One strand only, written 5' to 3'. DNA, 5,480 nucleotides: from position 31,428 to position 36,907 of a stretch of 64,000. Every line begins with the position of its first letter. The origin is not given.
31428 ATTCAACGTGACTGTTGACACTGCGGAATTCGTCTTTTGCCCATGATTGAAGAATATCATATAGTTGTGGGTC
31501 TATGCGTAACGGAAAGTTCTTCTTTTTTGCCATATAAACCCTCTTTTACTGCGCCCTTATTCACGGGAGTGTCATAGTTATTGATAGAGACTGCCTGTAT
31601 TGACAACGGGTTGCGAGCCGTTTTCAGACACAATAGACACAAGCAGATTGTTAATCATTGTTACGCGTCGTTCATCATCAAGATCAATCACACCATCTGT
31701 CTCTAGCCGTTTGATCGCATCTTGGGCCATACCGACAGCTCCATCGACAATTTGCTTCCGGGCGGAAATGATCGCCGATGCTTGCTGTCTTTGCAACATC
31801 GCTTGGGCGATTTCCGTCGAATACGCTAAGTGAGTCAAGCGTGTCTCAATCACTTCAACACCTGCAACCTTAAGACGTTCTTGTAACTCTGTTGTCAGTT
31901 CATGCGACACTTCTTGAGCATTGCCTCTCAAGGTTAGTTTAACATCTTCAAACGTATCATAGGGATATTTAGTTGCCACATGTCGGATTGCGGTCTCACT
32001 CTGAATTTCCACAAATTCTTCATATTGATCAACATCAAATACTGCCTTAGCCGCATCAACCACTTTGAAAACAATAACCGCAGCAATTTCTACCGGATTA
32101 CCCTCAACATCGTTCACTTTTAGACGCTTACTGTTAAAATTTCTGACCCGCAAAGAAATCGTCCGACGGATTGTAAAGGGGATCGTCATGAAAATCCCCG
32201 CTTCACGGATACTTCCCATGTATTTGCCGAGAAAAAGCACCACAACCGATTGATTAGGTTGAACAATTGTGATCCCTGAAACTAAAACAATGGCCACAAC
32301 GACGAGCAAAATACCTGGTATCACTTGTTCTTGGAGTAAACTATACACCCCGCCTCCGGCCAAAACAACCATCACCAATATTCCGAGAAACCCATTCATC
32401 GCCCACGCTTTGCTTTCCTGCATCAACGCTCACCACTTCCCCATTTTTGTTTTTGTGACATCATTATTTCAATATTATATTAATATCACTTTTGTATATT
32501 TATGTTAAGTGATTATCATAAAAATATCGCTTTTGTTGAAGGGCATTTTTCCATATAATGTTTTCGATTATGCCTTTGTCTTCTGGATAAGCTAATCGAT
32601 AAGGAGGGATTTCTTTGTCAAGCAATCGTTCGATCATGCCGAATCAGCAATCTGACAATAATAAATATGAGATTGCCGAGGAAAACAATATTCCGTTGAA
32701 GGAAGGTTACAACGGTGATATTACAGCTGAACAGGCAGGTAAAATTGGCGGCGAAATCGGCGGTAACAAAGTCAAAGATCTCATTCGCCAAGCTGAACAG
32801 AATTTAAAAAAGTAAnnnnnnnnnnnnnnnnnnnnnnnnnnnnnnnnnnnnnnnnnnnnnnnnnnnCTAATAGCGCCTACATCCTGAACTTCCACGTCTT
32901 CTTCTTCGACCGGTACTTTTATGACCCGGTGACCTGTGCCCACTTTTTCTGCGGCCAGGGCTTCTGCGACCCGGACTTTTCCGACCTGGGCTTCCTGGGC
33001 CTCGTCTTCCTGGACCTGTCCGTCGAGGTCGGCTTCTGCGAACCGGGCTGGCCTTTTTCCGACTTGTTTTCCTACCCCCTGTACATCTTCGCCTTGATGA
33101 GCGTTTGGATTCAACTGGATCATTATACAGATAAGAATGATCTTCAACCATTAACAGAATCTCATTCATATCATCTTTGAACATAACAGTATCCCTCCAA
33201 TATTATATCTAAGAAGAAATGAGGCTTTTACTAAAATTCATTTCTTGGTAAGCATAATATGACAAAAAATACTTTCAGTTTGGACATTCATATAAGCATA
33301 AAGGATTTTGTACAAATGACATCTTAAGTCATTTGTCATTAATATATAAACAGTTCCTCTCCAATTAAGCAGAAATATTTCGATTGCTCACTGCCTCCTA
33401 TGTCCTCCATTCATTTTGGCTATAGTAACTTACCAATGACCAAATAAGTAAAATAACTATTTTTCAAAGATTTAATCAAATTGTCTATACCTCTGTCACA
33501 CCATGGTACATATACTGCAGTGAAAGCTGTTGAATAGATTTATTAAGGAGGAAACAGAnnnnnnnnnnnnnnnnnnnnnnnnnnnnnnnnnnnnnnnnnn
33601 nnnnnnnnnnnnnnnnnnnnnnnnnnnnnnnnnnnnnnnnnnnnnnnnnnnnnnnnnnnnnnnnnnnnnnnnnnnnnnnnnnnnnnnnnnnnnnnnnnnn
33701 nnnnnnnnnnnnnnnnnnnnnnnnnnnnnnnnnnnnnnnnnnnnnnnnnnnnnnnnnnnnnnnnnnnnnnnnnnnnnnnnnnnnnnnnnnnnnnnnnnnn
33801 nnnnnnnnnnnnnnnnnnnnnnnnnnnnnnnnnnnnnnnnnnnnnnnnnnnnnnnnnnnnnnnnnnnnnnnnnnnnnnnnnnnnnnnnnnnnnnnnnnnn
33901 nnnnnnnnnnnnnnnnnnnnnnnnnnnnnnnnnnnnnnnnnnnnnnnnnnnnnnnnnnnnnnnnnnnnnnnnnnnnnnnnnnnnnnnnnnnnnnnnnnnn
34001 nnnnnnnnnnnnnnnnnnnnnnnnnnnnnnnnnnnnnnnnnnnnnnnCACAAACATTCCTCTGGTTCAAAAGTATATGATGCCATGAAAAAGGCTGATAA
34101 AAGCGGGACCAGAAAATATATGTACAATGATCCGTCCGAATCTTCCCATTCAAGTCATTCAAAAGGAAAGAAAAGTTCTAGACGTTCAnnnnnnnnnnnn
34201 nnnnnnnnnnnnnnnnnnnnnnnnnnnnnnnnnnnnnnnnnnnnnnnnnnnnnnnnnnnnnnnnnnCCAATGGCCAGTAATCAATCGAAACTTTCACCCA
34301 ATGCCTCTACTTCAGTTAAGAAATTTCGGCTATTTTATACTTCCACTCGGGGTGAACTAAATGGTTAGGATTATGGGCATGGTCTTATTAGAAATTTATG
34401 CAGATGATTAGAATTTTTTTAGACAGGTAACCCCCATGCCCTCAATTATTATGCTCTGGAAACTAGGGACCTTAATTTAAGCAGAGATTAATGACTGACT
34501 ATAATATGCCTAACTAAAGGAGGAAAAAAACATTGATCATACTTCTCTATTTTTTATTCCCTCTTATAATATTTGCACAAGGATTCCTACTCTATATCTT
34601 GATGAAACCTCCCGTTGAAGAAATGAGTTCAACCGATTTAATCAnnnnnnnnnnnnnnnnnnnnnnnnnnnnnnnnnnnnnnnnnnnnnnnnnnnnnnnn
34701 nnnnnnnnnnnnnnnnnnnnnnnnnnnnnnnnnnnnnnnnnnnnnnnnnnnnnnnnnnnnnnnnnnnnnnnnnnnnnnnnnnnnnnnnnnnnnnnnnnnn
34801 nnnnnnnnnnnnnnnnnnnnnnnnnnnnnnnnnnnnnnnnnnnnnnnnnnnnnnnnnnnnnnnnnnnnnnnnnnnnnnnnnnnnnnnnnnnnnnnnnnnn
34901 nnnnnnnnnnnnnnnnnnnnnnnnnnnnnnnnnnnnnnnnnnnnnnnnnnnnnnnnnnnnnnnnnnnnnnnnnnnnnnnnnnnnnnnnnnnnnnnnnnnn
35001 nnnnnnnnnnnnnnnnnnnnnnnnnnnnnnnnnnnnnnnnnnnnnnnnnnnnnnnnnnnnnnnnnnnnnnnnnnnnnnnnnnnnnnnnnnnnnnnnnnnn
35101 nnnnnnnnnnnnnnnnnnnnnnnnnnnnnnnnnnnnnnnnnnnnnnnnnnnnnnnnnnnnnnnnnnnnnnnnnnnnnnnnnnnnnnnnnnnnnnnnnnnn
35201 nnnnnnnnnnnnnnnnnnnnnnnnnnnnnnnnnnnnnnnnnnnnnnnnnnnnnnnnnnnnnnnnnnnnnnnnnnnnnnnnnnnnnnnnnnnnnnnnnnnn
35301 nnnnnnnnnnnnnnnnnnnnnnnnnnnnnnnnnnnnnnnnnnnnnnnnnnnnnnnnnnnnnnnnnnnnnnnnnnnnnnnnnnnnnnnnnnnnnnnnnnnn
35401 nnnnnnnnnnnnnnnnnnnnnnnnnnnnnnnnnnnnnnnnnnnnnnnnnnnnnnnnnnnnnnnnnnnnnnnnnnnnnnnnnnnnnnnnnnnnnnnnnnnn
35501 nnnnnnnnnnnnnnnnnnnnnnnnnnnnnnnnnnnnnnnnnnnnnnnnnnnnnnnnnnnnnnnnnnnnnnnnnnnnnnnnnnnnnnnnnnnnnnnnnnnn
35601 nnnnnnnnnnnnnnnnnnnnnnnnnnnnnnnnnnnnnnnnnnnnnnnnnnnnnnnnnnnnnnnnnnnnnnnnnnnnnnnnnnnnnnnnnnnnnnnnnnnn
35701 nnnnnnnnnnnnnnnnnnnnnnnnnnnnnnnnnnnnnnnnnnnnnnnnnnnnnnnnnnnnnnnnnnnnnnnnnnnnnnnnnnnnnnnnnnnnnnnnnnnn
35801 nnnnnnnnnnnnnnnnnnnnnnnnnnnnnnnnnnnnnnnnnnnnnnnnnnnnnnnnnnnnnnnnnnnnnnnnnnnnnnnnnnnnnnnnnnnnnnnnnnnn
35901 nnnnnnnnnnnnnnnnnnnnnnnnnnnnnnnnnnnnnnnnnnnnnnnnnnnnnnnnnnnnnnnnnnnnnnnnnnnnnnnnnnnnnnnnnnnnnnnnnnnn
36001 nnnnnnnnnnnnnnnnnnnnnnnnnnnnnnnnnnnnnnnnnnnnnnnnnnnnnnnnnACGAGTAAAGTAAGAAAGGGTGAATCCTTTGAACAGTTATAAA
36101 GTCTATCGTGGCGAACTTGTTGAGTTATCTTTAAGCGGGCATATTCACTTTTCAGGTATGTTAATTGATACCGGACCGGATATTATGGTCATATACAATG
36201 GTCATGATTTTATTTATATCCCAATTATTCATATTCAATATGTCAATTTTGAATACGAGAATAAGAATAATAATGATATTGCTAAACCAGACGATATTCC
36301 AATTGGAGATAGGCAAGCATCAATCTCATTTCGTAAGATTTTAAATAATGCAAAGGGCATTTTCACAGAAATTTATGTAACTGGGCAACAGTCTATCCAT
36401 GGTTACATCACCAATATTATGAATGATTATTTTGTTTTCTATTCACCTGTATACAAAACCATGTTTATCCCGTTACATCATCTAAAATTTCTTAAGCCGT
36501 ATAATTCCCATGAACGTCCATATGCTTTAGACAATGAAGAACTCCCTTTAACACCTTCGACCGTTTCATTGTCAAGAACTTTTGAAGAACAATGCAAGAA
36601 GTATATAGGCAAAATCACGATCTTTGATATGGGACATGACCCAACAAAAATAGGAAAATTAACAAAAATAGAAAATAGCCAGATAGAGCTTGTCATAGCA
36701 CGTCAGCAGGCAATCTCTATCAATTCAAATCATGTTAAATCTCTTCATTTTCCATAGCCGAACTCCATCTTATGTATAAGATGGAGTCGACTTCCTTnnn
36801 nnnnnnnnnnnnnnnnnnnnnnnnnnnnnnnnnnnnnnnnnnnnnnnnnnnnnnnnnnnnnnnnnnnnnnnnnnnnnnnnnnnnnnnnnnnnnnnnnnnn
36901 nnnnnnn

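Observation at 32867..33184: CotG-like basic repeat protein sharing an N-terminal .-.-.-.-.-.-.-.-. motif with the tail of the neighbouring CotB-like protein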

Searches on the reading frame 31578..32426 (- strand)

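Call 3: search_protein_families(library=pfam, proteins=[window:31578-32426:-], max_evalue=0.01)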
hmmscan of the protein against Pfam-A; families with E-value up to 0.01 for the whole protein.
window:31578-32426:- (282 aa): 1 family
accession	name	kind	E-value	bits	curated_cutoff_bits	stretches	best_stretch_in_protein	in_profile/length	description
PF01145.31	Band_7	-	8.4e-25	88.3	23.6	1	54-225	2-170/176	SPFH domain / Band 7 family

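Call 4: search_protein_families(library=ncbifam, proteins=[window:31578-32426:-], max_evalue=0.01)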
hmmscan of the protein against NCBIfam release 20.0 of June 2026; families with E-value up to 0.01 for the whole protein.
window:31578-32426:- (282 aa): 2 families
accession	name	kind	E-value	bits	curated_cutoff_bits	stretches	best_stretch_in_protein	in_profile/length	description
TIGR01933.1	hflK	equivalog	1.6e-06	27.7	159.4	1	52-210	1-155/261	FtsH protease activity modulator HflK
TIGR01932.1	hflC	equivalog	0.0033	16.3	134.4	0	153-225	165-229/318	protease modulator HflC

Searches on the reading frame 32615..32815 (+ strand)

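Call 3: search_protein_families(library=pfam, proteins=[window:32615-32815:+], max_evalue=0.01)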
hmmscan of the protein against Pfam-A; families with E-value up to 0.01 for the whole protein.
window:32615-32815:+ (66 aa): 1 family
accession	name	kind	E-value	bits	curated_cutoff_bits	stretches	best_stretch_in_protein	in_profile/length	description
PF00269.25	SASP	-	1.2e-14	54.5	22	1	14-64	13-59/59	Small, acid-soluble spore proteins, alpha/beta type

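Call 4: search_protein_families(library=ncbifam, proteins=[window:32615-32815:+], max_evalue=0.01)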
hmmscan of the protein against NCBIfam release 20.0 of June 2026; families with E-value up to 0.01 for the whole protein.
window:32615-32815:+ (66 aa): 0 families

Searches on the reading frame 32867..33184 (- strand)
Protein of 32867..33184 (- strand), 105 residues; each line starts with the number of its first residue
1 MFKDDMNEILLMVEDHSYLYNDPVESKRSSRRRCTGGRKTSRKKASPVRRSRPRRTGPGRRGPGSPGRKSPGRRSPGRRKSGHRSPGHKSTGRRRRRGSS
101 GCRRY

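Call 3: search_protein_families(library=pfam, proteins=[window:32867-33184:-], max_evalue=0.01)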
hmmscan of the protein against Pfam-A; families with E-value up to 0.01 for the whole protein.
window:32867-33184:- (105 aa): 0 families

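Call 4: search_protein_families(library=ncbifam, proteins=[window:32867-33184:-], max_evalue=0.01)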
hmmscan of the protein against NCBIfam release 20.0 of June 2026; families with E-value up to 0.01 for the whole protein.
window:32867-33184:- (105 aa): 0 families

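Call 6: find_homologous_proteins(query=window:32867-33184:-, max_evalue=0.01)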
Query window:32867-33184:-: 57 candidates shared short words with the query, none scored E <= 0.01.

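Call 25: search_protein_families(library=ncbifam, proteins=[window:32867-33184:-], max_evalue=10)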
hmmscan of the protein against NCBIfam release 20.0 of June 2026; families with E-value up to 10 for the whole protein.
window:32867-33184:- (105 aa): 0 families

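Call 26: search_protein_families(library=pfam, proteins=[window:32867-33184:-], max_evalue=10)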
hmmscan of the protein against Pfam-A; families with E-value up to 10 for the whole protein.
window:32867-33184:- (105 aa): 0 families

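Call 51: find_related_loci(query=window:32867-33184:-, collection=metagenome_contigs, flank=6000)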
Query window:32867-33184:- (105 aa) in metagenome_contigs; peptide patterns used: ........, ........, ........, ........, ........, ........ (x = any residue, [..] = any of these).
600 stretches matched a pattern, but none encodes a relative of the query by tblastn (E <= 1e-3).

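Call 82: find_related_loci(query=A5, collection=metagenome_contigs, flank=6000)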
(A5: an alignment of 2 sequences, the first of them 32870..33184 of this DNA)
Query A5 (105 aa) in metagenome_contigs; peptide patterns used: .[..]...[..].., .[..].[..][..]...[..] (x = any residue, [..] = any of these).
497 stretches matched a pattern, but none encodes a relative of the query by tblastn (E <= 1e-3).

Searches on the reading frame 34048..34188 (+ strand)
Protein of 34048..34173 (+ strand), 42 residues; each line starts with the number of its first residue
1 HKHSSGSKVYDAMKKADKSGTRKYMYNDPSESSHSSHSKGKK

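Call 62: find_homologous_proteins(query=A4, max_evalue=10)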
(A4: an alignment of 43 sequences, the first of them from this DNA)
Query A4 (43 sequences) (44 aa, profile of the alignment): 12 proteins with E <= 10 among 709 candidates.
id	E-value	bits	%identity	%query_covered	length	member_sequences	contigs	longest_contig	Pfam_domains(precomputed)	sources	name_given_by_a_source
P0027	3.6e-13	67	-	-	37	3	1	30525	-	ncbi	ncbi:CotG/ExsB N-terminal domain-containing protein, partial [Bacillus sp. JJ63]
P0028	2.5e-11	61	-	-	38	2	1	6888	-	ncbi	ncbi:CotG/ExsB N-terminal domain-containing protein, partial [Bacillus pseudomycoides]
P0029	2.6e-9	55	30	52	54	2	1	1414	-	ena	-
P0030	8.8e-9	53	25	73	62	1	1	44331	-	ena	-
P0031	2.4e-8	52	-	-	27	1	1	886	-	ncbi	ncbi:CotG/ExsB N-terminal domain-containing protein, partial [Bacillus wiedmannii]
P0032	5.0e-8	51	-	-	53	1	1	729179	-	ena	-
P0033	5.1e-8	50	-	-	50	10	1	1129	-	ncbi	ncbi:exosporium protein ExsB, partial [Bacillus toyonensis]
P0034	6.9e-8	50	-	-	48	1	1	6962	-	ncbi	-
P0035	1.1e-7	49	-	-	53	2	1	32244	-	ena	-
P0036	1.7e-7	49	-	-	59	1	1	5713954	-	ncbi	ncbi:CotG/ExsB N-terminal domain-containing protein, partial [Bacillus pseudomycoides]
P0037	1.2e-5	43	-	-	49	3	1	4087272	-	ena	-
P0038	1.5e-5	43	-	-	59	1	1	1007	-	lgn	-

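Call 79: search_protein_families(library=ncbifam, proteins=[window:34048-34173:+], max_evalue=10)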
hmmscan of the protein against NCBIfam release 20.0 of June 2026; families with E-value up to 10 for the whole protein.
seq(42 aa): 0 families

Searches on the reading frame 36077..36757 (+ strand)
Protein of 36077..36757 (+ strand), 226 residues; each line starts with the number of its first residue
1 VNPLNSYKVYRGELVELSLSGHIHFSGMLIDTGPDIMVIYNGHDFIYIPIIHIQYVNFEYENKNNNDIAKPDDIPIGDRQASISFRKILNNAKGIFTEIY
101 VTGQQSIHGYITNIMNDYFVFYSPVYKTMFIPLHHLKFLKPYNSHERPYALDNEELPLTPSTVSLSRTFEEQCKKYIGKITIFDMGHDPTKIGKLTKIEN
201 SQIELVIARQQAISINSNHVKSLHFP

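Call 3: search_protein_families(library=pfam, proteins=[window:36077-36757:+], max_evalue=0.01)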
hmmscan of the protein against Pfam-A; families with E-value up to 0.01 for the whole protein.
window:36077-36757:+ (226 aa): 1 family
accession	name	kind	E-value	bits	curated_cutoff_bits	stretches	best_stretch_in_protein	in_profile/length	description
PF10842.14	DUF2642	-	0.0048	17.2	22.7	0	26-53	32-59/64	Protein of unknown function (DUF2642)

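Call 4: search_protein_families(library=ncbifam, proteins=[window:36077-36757:+], max_evalue=0.01)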
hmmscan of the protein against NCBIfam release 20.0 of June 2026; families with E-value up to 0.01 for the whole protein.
window:36077-36757:+ (226 aa): 0 families
